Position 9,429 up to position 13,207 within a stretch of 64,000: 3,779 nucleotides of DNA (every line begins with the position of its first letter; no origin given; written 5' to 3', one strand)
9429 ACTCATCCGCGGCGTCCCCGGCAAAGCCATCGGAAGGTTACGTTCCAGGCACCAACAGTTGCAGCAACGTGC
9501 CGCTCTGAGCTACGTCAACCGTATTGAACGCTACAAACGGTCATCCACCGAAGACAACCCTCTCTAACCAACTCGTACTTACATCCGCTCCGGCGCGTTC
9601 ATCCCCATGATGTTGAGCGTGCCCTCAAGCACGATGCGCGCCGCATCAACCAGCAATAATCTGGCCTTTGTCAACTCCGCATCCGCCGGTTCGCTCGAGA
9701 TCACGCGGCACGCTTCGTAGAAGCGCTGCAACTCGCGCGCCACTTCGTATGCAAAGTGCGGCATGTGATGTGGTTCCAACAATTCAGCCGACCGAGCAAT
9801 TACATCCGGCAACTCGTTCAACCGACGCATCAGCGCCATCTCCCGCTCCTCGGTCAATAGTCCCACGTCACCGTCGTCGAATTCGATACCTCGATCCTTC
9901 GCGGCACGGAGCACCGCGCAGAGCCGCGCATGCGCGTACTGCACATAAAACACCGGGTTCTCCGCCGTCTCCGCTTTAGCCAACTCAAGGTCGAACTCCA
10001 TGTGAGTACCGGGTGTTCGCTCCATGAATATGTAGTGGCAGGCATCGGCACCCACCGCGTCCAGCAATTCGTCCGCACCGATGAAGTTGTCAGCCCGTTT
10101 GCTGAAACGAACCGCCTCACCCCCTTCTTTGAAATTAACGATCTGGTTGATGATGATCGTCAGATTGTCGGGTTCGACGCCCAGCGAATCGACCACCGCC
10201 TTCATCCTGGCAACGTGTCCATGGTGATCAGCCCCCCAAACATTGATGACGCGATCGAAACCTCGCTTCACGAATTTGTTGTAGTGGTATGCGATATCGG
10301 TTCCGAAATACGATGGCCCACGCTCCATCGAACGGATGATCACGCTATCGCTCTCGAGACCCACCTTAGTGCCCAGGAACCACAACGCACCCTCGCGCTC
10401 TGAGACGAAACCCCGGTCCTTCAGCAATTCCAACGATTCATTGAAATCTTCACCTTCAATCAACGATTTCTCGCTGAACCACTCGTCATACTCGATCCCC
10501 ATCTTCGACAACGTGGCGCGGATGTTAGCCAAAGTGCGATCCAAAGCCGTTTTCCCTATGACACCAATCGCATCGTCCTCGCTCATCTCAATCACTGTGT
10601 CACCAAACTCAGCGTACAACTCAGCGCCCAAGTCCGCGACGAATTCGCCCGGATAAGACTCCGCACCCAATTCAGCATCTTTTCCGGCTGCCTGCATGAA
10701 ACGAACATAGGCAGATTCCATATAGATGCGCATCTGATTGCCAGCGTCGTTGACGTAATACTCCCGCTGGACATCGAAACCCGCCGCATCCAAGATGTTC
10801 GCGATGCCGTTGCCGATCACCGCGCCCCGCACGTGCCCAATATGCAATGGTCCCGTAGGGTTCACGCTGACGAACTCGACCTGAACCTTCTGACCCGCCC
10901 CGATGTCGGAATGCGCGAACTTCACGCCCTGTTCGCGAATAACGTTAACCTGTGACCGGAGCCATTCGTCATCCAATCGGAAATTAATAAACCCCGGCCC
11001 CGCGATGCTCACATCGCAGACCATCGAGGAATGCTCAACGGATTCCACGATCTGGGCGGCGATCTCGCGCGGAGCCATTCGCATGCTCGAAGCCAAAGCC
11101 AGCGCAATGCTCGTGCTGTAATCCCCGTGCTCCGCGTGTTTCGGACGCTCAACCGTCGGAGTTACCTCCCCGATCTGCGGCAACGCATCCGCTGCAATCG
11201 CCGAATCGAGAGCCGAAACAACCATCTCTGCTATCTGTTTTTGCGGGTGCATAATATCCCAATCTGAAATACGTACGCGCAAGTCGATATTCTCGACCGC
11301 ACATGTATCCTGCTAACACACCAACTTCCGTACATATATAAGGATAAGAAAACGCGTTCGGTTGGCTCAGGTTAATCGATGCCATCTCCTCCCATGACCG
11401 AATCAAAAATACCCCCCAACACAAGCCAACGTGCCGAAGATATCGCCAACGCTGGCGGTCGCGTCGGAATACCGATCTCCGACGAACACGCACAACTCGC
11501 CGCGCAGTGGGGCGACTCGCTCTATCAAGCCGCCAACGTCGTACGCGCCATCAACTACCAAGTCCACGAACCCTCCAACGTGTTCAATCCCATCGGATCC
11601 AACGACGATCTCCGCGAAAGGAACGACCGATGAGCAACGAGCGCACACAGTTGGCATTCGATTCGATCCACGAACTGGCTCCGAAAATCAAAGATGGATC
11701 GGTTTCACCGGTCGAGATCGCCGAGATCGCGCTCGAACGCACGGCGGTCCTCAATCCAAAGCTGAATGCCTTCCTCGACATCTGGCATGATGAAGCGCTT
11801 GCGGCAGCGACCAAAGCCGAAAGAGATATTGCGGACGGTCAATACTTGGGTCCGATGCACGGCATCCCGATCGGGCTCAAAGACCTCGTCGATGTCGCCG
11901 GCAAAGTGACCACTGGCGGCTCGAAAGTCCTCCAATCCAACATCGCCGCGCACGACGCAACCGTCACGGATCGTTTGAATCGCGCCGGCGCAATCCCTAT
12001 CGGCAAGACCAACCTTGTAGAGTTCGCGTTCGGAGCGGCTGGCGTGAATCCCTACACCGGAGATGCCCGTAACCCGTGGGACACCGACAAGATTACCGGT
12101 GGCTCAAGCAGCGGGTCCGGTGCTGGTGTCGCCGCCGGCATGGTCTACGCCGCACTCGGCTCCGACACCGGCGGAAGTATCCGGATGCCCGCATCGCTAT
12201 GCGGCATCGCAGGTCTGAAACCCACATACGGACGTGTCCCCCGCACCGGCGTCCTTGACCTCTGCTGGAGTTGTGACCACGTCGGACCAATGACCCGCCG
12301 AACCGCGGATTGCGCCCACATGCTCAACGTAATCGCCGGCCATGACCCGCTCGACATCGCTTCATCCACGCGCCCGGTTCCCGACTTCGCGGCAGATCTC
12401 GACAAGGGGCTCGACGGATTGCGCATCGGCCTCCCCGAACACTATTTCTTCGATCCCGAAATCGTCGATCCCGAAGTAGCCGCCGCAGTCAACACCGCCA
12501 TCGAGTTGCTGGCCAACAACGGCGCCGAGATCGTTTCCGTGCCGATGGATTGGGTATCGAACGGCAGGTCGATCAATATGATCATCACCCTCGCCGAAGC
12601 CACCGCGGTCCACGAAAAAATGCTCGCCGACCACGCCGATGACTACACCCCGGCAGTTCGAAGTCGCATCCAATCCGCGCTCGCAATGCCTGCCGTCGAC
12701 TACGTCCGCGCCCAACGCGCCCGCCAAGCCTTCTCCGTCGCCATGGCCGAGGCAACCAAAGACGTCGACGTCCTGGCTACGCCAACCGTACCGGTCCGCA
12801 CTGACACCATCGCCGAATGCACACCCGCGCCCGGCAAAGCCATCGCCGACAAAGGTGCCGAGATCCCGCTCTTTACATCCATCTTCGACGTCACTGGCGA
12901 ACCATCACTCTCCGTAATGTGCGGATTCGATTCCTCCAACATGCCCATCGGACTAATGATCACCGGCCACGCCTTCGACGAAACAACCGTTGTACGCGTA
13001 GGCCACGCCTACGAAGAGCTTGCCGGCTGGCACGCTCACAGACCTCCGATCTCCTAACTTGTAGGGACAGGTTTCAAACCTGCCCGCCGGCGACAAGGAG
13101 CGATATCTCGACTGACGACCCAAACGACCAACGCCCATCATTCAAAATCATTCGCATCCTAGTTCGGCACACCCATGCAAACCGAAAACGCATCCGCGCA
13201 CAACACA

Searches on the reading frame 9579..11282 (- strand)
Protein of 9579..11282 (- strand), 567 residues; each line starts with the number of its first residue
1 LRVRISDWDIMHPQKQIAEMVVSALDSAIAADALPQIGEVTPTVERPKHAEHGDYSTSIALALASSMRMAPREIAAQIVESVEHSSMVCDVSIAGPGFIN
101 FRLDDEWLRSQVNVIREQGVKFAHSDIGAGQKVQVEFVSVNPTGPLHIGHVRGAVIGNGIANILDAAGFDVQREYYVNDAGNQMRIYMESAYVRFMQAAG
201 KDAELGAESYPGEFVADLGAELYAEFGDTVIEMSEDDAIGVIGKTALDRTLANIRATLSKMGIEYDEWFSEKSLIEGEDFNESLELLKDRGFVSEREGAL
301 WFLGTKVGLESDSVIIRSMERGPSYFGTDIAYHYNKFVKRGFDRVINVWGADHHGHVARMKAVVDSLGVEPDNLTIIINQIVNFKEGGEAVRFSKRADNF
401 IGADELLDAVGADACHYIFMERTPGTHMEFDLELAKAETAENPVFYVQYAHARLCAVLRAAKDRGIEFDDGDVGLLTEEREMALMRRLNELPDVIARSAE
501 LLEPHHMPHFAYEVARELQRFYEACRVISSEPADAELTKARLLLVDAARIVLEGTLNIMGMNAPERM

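Call 61: search_protein_families(library=pfam, proteins=[window:9579-11282:-], max_evalue=0.00001)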
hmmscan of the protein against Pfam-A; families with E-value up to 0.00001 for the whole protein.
window:9579-11282:- (567 aa): 3 families
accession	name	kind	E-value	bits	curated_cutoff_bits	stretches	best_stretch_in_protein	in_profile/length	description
PF05746.21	DALR_1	-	7.9e-29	100.6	22.3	1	447-567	1-117/117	DALR anticodon binding domain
PF03485.21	Arg_tRNA_synt_N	-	3.1e-21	76.2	21.5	1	17-103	3-85/85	Arginyl tRNA synthetase N terminal domain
PF00750.26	tRNA-synt_1d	-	6e-20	71.9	23.3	1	120-416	10-304/349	tRNA synthetases class I (R), catalytic domain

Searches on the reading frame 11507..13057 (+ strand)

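Call 61: search_protein_families(library=pfam, proteins=[window:11507-13057:+], max_evalue=0.00001)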
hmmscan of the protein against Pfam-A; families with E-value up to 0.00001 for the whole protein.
window:11507-13057:+ (516 aa): 1 family
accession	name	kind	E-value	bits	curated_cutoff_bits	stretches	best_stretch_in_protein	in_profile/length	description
PF01425.27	Amidase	-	3.7e-113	379.4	27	1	70-495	1-444/445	Amidase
